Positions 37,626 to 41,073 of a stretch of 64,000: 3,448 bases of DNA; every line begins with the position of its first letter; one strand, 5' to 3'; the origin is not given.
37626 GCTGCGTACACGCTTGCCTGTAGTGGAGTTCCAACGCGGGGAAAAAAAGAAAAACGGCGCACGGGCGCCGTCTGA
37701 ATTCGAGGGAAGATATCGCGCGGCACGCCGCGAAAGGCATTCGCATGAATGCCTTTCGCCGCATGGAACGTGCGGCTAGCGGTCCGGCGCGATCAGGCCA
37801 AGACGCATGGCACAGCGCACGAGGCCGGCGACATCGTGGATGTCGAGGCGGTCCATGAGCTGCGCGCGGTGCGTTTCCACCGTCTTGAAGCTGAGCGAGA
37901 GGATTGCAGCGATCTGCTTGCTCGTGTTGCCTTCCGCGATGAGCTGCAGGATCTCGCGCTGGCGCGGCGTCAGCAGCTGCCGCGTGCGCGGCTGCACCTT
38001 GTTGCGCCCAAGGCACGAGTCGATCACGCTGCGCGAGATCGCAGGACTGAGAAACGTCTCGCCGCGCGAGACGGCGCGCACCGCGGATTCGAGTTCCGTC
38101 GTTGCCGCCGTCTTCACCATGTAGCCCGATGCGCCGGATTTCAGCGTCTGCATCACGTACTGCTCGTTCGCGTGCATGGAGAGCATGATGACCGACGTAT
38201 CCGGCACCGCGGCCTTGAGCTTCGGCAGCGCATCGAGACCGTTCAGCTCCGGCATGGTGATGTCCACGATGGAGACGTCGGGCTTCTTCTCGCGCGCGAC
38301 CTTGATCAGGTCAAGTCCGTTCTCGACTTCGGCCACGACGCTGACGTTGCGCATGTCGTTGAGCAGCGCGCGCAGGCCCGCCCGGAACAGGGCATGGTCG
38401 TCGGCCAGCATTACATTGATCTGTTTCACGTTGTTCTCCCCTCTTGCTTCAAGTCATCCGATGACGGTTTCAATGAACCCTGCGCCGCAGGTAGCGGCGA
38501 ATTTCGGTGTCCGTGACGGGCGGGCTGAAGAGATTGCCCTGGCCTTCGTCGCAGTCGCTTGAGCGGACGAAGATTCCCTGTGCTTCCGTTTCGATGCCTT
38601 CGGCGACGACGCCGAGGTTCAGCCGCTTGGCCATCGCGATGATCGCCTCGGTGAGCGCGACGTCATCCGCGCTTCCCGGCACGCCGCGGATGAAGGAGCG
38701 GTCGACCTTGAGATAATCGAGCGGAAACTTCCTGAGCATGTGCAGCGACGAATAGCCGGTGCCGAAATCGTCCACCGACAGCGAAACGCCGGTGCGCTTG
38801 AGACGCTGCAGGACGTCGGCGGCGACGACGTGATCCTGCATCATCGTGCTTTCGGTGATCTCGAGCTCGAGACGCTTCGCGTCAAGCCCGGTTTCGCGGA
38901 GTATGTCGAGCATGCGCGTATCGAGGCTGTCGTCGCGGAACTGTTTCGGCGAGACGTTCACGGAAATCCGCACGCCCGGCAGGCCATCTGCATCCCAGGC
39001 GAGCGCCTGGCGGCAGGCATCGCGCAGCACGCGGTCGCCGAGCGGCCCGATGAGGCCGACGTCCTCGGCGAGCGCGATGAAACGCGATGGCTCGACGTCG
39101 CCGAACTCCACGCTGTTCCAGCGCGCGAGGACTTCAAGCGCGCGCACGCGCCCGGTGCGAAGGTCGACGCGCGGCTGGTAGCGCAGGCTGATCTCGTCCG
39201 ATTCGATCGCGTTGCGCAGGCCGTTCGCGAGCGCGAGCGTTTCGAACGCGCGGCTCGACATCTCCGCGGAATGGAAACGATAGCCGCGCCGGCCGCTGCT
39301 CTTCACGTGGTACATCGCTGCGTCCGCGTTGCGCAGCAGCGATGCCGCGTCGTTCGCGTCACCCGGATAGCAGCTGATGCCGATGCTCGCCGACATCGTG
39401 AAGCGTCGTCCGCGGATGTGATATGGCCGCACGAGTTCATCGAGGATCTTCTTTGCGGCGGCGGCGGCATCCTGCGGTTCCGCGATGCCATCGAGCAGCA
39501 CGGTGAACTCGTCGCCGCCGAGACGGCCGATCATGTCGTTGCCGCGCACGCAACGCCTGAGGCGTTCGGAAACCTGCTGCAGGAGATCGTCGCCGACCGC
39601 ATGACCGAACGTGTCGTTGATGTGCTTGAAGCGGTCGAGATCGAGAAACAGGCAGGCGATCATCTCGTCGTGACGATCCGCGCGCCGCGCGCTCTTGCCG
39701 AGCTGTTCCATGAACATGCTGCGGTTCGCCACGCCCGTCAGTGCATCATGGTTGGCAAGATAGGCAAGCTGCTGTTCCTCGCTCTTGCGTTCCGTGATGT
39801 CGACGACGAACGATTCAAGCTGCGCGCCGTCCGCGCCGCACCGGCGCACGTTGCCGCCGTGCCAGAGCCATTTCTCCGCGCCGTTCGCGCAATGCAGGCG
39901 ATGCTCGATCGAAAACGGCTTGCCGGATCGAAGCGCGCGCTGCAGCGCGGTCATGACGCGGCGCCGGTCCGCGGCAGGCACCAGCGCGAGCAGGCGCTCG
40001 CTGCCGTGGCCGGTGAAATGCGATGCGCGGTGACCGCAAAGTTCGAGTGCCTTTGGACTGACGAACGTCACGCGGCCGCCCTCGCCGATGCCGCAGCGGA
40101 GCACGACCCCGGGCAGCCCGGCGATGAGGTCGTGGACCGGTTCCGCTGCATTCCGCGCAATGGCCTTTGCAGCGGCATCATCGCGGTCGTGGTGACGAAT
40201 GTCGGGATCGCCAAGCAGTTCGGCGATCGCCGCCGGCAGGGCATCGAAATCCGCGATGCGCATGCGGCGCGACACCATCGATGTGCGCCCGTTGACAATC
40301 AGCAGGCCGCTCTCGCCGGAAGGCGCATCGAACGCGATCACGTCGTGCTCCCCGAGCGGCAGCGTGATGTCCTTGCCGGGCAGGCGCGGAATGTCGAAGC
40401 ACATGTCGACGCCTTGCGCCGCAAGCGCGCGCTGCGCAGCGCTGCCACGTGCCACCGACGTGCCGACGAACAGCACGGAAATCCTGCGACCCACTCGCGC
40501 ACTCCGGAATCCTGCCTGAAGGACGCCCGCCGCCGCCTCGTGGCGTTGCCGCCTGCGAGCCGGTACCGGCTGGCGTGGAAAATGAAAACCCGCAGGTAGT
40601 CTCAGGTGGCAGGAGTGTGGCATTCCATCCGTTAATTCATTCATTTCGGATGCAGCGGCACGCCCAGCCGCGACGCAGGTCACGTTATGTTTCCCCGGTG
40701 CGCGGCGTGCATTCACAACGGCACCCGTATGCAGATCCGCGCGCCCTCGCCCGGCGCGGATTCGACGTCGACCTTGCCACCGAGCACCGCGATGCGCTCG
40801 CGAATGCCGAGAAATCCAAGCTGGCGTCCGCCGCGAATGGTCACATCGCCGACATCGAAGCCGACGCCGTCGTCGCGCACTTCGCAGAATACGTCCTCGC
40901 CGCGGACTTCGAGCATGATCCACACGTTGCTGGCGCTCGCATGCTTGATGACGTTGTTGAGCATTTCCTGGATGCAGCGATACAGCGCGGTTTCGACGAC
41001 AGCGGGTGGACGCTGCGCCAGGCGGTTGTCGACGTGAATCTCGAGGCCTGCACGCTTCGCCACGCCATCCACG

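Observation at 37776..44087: Stressosome (RsbR-S-T-X) wired to an RsbU_N-histidine kinase, a GGDEF-EAL enzyme and a NarL-type regulator, abutting the NRPS-PKS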

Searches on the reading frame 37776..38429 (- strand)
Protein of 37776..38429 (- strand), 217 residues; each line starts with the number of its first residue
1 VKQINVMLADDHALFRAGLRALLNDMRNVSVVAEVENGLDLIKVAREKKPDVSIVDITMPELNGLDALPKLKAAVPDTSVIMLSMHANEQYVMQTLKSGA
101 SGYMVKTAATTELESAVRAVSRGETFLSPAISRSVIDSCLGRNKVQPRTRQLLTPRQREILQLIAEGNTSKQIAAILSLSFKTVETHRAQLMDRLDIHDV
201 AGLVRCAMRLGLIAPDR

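Call 3: search_protein_families(library=pfam, proteins=[window:37776-38429:-], max_evalue=0.01)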
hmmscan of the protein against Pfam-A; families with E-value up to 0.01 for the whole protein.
window:37776-38429:- (217 aa): 6 families
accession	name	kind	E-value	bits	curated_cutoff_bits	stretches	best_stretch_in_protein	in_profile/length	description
PF00072.30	Response_reg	-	8.1e-27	94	30.2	1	6-118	1-111/111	Response regulator receiver domain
PF00196.25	GerE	-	9e-18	64.1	23.5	1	152-207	2-57/57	Bacterial regulatory proteins, luxR family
PF08281.18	Sigma70_r4_2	-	1.8e-05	24.7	25.7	1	153-190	11-49/54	Sigma-70, region 4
PF04545.22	Sigma70_r4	-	0.0013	18.6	24.1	1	153-188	5-41/50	Sigma-70, region 4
PF13518.12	HTH_28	-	0.0043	17.6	25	1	157-188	2-33/52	Helix-turn-helix domain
PF14493.12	HTH_40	-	0.0088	16.7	27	0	159-194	4-39/89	Helix-turn-helix domain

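Call 4: search_protein_families(library=ncbifam, proteins=[window:37776-38429:-], max_evalue=0.01)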
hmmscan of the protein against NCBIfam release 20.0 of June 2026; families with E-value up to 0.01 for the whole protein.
window:37776-38429:- (217 aa): 108 families (the best 25 are shown)
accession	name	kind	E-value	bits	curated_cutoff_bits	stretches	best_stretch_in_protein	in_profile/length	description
NF011896.0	PRK15369.1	equivalog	4.8e-55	186.4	242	1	1-213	1-210/211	two component system response regulator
NF052445.1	RespRegMctR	equivalog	5.2e-55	186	300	1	3-212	1-204/205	two-component system response regulator MctR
NF007018.1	PRK09483.1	equivalog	9.1e-45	153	280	1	4-214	2-210/217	UvrY/SirA/GacA family response regulator transcription factor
NF007935.0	PRK10651.1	equivalog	1.6e-39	135.3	250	1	3-198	6-201/216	two-component system response regulator NarL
NF047785.1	respo_reg_MadR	equivalog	1.2e-37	129.3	300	1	4-213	1-209/209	MadR family response regulator transcription factor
NF007685.0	PRK10360.1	equivalog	1.5e-32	113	258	1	4-204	2-189/196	response regulator transcription factor UhpA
NF007708.0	PRK10403.1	equivalog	1.6e-29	102.9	343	1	4-198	7-199/215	nitrate/nitrite response regulator protein NarP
NF007419.0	PRK09958.1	equivalog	6e-25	88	251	1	5-208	2-199/204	acid-sensing system DNA-binding response regulator EvgA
NF008098.0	PRK10840.1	equivalog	2.6e-24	85.9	235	1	1-199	1-197/216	response regulator transcription factor RcsB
NF007403.0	PRK09935.1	equivalog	1.3e-23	83.7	271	1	1-209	1-206/210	fimbria biosynthesis transcriptional regulator FimZ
NF041830.1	RR_TF_ErdR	exception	1.5e-22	80.4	390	1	5-198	3-196/213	response regulator transcription factor ErdR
NF006900.1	PRK09390.1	equivalog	6.7e-22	78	255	1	3-210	4-200/203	response regulator FixJ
NF040749.1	tetrathio_RR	equivalog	1e-21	77.5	290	1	8-205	5-186/191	tetrathionate respiration response regulator TtrR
NF001965.0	PRK00742.1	subfamily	4.3e-21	75.5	293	1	2-112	2-113/357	chemotaxis-specific protein-glutamate methyltransferase CheB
NF041367.1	CheY_Halo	equivalog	7e-20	71.5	200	1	6-118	1-111/114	chemotaxis protein CheY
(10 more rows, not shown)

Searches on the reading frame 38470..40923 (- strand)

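Call 3: search_protein_families(library=pfam, proteins=[window:38470-40923:-], max_evalue=0.01)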
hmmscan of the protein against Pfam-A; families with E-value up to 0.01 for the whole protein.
window:38470-40923:- (817 aa): 4 families
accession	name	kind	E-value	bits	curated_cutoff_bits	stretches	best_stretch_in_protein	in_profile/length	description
PF00563.25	EAL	-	2.4e-68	230.5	31.3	1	568-802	3-236/236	EAL domain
PF00990.26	GGDEF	-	1.1e-49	168.8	23.8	1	390-545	1-159/161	Diguanylate cyclase, GGDEF domain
PF08447.18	PAS_3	-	1.8e-11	44.6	25.6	1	286-362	2-76/89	PAS fold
PF08448.16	PAS_4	-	3.5e-08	34.1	23.1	1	280-380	12-109/110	PAS fold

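Call 4: search_protein_families(library=ncbifam, proteins=[window:38470-40923:-], max_evalue=0.01)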
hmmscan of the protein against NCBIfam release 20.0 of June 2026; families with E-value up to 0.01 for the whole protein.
window:38470-40923:- (817 aa): 31 families (the best 25 are shown)
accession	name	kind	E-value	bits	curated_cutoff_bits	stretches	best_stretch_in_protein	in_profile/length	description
NF045675.1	PhdiestaseDibA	equivalog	6e-142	474.1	980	1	369-808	179-621/623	phosphodiesterase DibA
NF007474.0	PRK10060.1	equivalog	2.7e-126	422.4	782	1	327-815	173-657/663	cyclic di-GMP phosphodiesterase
NF053781.1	cdiGMPphdstlr2612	equivalog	4.4e-109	365.8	1600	1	279-813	731-1266/1268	Tlr1612 family c-di-GMP phosphodiesterase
NF008467.0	PRK11359.1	equivalog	9.2e-102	341.4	857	1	378-813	364-793/800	oxygen-sensing cyclic-di-GMP phosphodiesterase DosP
NF052458.1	PhdiestGepA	equivalog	4.3e-88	296.5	1200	1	391-804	426-833/840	phosphodiesterase GepA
NF007298.0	PRK09776.1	equivalog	2.4e-78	264.1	1135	1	281-781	573-1075/1111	diguanylate cyclase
NF008807.1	PRK11829.1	equivalog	2.5e-76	257.2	733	1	384-808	236-658/670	biofilm formation regulator HmsP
NF007423.1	PRK09966.1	equivalog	1.7e-54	185.2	325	1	380-541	229-390/390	diguanylate cyclase DgcN/YfiN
NF007839.0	PRK10551.1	equivalog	2e-47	161.9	461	1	571-814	270-512/518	cyclic di-GMP phosphodiesterase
TIGR00254.1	GGDEF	domain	4.8e-45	153.3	37.4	1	387-549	2-165/168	diguanylate cyclase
NF045673.1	c-di-GMPRcptLapD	equivalog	2e-42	145.4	1020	1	380-803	226-645/647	cyclic di-GMP receptor LapD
NF052596.1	RR_EAL_PvrR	equivalog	1.1e-41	142.8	580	1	565-813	143-390/398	response regulator cyclic di-GMP phosphodiesterase PvrR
NF038266.1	diguan_SiaD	equivalog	1.4e-37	129.4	290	1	383-545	87-249/252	biofilm regulation diguanylate cyclase SiaD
NF051473.1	DigCycDgcsShew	equivalog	3.8e-37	128.2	400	1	369-550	114-290/291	diguanylate cyclase DgcS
NF007135.0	PRK09581.1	equivalog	2.7e-36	125.4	474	1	384-545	286-449/457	PleD family two-component system response regulator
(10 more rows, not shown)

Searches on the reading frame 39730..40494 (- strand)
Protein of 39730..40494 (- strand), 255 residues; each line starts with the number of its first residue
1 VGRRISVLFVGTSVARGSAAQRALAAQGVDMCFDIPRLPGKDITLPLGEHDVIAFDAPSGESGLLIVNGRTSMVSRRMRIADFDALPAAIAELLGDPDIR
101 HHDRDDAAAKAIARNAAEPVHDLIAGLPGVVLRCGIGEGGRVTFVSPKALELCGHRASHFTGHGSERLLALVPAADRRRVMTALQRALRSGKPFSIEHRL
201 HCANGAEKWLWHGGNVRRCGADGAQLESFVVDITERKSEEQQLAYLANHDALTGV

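Call 40: find_homologous_proteins(query=window:39730-40494:-, max_evalue=0.00001)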
Query window:39730-40494:-: 6303 candidates shared short words with the query, none scored E <= 0.00001.

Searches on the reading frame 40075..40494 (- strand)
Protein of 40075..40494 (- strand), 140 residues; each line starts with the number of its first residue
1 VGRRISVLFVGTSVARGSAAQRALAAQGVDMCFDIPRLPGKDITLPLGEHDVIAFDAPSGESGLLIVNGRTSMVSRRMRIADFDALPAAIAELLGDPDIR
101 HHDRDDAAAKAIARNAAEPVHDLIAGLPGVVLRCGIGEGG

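Call 21: search_protein_families(library=pfam, proteins=[window:40090-40494:-], max_evalue=10)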
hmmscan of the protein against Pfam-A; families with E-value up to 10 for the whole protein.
window:40090-40494:- (135 aa): 0 families

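Call 28: find_homologous_proteins(query=window:40075-40494:-, max_evalue=0.001)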
Query window:40075-40494:-: 211 candidates shared short words with the query, none scored E <= 0.001.
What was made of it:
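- Tried and rejected: Two word-based searches found nothing (calls 28, 40).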

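Call 35: search_protein_representatives(protein=window:40075-40494:-)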
Query: 140 residues. Proteins with E-value up to 0.001 (for the whole library): 2; up to 1e-10: 1; up to 1e-30: 0. The best 2 are listed.
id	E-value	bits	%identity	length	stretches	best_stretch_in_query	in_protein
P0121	6.7e-24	100.6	51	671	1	1-137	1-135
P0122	6.4e-05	39.1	25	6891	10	38-81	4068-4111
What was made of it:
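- Tried and rejected: The exhaustive HMMER search found only one orthologue cluster and one spurious repeat protein (call 35).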

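Call 49: predict_structure(alignment_id=A5)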
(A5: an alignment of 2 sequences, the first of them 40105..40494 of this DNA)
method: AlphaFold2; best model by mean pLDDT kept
length: 130 residues; sequences in the alignment: 2
mean_pLDDT: 53.2   pTM: 0.46
mean pLDDT of the five models: 53.2, 43.4, 41.8, 37.2, 36.9
residues with pLDDT >= 90: 0; 70-90: 7; 50-70: 68; < 50: 55
segments of 3 or more residues with pLDDT < 50: 1-3, 35-46, 69-74, 97-130
pLDDT, mean of each block of 10 residues (from residue 1): 56 66 68 46 47 60 54 53 68 56 41 38 39
secondary structure, 60 per line:
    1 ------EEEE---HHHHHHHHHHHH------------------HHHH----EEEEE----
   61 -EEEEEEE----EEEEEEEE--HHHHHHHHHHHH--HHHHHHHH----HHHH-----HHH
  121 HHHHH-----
elements in order: E7-10 H14-25 H44-47 E52-56 E62-68 E73-80 H83-94 H97-104 H109-112 H118-125
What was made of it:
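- Tried and rejected: The two-sequence run gave pLDDT 53 (call 49).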

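Call 53: fold_search(model_id=the predicted structure, library=pdb)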
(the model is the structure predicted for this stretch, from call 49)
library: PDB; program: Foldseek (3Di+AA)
matches with E <= 10: 1264; with E <= 0.001: 0
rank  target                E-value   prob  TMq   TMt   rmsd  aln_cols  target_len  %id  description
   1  1kmm_B                1.8e-03  1.00  0.48  0.20   4.1       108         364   14  HISTIDYL-TRNA SYNTHETASE COMPLEXED WITH HISTIDYL-ADENYLATE (released 1997-12-17)
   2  4ttv_A                2.5e-03  0.99  0.43  0.17   4.1       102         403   13  Crystal structure of human ThrRS complexing with a bioengineered macrolide BC194 (released 2015-09-30)
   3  5xio_B                2.9e-03  1.00  0.49  0.15   3.4        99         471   13  Crystal Structure of Cryptosporidium parvum Prolyl-tRNA Synthetase (CpPRS) in complex with Halofuginone (released 2018-03-07)
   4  5xio_A                3.5e-03  1.00  0.49  0.16   3.3       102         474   13  Crystal Structure of Cryptosporidium parvum Prolyl-tRNA Synthetase (CpPRS) in complex with Halofuginone (released 2018-03-07)
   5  6aa0_B                3.5e-03  0.99  0.47  0.16  10.0       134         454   10  Crystal Structure of Toxoplasma gondii Prolyl tRNA Synthetase (TgPRS) in Apo Form (released 2019-10-23)
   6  9c9r_A                3.8e-03  1.00  0.46  0.16   4.1        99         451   14  Crystal structure of Chaetomium thermophilum Gcn2 HisRS-like domain, F1090C/G1326S variant (released 2024-08-21)
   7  9ic1_B                6.4e-03  1.00  0.50  0.20   3.6       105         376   10  Chimeric mitochondrial DNA polymerase gamma ternary complex (hAmB) in replication conformer (released 2025-06-04)
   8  8h98_A                6.4e-03  0.99  0.43  0.17   4.0       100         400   13  Crystal structure of chemically modified E. coli ThrS catalytic domain 1 (released 2023-02-08)
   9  8v54_B                7.8e-03  1.00  0.50  0.18   3.4       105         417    8  Engaged conformation of the human mitochondrial DNA polymerase gamma bound to DNA (released 2024-07-10)
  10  5xij_D                7.8e-03  0.99  0.51  0.16   8.5       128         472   10  Crystal Structure of Toxoplasma gondii Prolyl-tRNA Synthetase (TgPRS) in complex with Inhibitor 9 (released 2018-03-07)
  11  1wu7_A                8.3e-03  1.00  0.48  0.17   3.3       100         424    9  Crystal structure of histidyl-tRNA synthetase from Thermoplasma acidophilum (released 2005-12-06)
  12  5xii_D                8.9e-03  0.97  0.45  0.14  10.4       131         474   11  Crystal Structure of Toxoplasma gondii Prolyl-tRNA Synthetase (TgPRS) in complex with inhibitor 6 (released 2018-03-07)
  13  8wij_A                1.0e-02  0.96  0.41  0.16   4.3       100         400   13  Crystal structure of E. coli ThrS catalytic domain mutant L489M in complex with Obafluorin (released 2024-07-24)
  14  8t7t_A                1.2e-02  0.99  0.48  0.16   3.9       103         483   10  CryoEM structure of the HisRS-like domain of human GCN2 (released 2024-03-13)
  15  8wig_A                1.4e-02  0.97  0.42  0.16   4.2       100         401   10  Crystal structure of E. coli ThrS catalytic domain mutant G463S/Q484A (released 2024-07-24)
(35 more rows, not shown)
